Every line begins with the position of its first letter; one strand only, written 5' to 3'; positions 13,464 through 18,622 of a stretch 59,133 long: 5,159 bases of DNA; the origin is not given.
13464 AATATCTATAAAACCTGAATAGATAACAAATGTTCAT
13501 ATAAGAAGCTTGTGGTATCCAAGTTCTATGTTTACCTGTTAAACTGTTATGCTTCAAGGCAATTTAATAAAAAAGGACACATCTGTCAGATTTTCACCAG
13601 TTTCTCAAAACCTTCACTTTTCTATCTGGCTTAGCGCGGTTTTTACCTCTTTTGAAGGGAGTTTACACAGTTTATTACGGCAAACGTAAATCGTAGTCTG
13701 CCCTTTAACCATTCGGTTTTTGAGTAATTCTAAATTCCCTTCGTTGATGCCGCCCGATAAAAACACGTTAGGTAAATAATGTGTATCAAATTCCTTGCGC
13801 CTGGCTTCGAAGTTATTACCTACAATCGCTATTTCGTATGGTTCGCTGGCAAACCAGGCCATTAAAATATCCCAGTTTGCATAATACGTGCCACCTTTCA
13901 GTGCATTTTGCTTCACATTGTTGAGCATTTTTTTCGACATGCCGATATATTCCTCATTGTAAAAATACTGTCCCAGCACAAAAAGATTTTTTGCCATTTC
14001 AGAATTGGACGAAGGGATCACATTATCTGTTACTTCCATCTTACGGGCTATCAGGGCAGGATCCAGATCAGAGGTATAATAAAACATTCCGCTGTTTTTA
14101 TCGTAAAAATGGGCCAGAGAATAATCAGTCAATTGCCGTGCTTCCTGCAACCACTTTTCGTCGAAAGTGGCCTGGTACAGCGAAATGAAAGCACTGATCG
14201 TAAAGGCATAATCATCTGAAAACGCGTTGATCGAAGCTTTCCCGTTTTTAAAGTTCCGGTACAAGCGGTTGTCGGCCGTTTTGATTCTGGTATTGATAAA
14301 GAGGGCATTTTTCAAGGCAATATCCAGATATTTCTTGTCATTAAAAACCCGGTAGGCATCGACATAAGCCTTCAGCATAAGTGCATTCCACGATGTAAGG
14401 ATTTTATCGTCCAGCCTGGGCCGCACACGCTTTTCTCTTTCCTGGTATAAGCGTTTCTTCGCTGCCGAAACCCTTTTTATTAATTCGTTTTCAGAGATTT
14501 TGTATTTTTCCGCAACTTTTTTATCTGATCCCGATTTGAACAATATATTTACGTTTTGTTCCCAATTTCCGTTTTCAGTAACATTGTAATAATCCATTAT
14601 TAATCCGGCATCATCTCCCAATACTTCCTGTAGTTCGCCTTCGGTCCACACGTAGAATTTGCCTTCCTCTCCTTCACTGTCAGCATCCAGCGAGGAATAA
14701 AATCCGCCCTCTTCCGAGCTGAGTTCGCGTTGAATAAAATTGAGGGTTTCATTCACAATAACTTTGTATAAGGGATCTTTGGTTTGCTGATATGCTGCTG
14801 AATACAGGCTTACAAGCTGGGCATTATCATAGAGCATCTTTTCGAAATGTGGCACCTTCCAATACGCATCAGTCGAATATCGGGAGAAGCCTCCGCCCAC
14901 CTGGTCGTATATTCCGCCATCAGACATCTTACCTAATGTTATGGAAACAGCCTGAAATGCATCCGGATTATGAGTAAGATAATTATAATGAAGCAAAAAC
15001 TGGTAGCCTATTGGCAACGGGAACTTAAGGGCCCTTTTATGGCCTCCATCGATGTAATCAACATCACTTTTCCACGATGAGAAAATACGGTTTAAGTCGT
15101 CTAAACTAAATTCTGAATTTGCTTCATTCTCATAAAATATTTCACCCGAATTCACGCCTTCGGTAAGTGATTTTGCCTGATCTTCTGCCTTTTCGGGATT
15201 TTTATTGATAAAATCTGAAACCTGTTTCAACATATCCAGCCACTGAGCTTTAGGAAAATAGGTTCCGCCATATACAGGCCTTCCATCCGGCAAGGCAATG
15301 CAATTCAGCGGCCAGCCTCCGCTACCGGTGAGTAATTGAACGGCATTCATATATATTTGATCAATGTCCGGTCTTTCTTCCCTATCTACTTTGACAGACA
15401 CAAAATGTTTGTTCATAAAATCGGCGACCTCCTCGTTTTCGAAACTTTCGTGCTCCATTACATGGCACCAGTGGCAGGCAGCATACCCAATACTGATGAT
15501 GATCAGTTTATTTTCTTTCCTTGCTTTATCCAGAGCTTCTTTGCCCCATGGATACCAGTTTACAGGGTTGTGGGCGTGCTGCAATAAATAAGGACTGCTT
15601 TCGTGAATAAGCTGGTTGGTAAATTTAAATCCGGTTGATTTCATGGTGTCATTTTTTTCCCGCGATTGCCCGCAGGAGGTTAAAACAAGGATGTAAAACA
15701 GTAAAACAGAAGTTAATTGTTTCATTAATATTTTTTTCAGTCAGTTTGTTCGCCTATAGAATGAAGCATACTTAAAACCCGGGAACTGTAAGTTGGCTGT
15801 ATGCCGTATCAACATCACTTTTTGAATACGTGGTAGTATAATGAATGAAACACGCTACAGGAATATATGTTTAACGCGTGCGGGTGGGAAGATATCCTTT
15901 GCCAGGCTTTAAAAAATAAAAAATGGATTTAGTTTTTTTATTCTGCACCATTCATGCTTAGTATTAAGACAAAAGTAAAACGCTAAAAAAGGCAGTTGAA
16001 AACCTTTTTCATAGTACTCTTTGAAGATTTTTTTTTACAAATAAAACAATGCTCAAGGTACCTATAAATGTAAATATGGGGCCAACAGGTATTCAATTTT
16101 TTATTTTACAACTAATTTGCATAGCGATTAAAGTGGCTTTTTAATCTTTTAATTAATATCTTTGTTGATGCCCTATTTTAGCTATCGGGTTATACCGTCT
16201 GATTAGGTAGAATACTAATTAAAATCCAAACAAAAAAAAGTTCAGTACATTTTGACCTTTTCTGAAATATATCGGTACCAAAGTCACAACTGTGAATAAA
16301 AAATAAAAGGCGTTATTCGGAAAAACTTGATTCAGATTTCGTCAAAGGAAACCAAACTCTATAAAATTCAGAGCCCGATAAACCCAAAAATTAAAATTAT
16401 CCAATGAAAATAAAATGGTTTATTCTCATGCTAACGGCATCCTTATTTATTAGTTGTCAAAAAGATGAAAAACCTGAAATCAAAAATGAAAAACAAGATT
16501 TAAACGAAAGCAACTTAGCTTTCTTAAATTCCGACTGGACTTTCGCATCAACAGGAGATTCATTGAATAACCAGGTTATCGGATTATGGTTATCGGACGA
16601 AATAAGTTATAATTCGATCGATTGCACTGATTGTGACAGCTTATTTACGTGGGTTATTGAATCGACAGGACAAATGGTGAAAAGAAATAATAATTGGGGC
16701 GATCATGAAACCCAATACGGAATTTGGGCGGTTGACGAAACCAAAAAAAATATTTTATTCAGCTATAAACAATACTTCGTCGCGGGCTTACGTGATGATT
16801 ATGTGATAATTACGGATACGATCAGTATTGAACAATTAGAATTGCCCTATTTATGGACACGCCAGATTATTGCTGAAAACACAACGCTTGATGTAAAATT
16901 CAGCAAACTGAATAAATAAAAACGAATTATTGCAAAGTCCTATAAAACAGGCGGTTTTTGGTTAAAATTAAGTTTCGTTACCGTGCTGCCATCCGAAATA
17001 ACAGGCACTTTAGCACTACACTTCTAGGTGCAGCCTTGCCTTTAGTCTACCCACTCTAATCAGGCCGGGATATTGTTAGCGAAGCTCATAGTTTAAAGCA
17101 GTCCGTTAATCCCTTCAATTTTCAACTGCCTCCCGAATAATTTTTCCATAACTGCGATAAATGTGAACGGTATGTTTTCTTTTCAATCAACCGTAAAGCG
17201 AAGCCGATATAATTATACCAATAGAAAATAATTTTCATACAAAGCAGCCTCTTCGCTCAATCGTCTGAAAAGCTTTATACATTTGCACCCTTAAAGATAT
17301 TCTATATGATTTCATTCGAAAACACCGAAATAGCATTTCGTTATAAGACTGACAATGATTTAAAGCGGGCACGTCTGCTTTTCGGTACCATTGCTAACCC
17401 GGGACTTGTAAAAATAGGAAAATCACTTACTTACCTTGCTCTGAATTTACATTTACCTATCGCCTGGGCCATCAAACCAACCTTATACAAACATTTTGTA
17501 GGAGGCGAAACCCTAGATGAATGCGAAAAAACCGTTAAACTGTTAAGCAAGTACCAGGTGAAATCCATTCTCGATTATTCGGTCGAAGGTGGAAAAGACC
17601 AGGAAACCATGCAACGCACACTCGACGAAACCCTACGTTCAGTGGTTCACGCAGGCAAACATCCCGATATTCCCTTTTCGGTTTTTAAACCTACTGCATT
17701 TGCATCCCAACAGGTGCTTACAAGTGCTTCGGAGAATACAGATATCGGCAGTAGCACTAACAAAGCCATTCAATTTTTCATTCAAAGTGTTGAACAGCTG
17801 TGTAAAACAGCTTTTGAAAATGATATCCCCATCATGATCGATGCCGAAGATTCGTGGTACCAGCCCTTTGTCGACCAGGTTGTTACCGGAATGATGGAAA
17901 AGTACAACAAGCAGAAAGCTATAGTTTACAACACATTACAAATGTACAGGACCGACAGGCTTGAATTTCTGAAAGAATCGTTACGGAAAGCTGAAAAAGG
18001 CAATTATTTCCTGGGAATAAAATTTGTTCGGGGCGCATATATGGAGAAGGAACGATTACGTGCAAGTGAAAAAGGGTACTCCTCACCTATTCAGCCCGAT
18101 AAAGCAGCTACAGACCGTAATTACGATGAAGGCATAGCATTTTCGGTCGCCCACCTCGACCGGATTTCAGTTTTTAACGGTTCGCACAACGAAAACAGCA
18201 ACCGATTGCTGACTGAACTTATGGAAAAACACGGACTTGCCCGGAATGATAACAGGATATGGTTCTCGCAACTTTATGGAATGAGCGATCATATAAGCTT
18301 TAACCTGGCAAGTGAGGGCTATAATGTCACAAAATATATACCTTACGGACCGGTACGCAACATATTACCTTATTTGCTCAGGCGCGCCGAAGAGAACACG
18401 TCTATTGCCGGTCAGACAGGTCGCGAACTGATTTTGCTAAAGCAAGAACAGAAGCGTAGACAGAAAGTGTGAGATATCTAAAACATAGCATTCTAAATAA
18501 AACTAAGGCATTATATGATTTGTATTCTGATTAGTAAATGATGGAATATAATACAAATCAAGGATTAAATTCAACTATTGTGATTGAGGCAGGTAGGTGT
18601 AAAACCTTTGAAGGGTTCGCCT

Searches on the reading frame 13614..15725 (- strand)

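Call 73: search_protein_families(library=pfam, proteins=[window:13614-15725:-], max_evalue=0.00001)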
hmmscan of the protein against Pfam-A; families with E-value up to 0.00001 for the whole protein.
window:13614-15725:- (703 aa): 4 families
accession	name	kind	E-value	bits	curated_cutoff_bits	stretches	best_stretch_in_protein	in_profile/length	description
PF03190.21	Thioredox_DsbH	-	1.7e-69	233.4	27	1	36-190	1-161/163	Protein of unknown function, DUF255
PF06662.19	C5-epim_C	-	1.8e-09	37.8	23.3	0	448-479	32-63/188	D-glucuronyl C5-epimerase C-terminus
PF13899.12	Thioredoxin_7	-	3.5e-09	37.1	27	1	57-120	2-65/83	Thioredoxin-like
PF07470.19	Glyco_hydro_88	-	6.8e-07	29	26.6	0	447-549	31-119/352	Glycosyl Hydrolase Family 88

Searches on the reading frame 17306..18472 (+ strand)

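Call 73: search_protein_families(library=pfam, proteins=[window:17306-18472:+], max_evalue=0.00001)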
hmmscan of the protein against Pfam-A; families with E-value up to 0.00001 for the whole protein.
window:17306-18472:+ (388 aa): 1 family
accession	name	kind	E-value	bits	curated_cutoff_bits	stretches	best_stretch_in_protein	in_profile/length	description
PF01619.24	Pro_dh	-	9.2e-76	255.5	27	1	73-371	1-276/278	Proline dehydrogenase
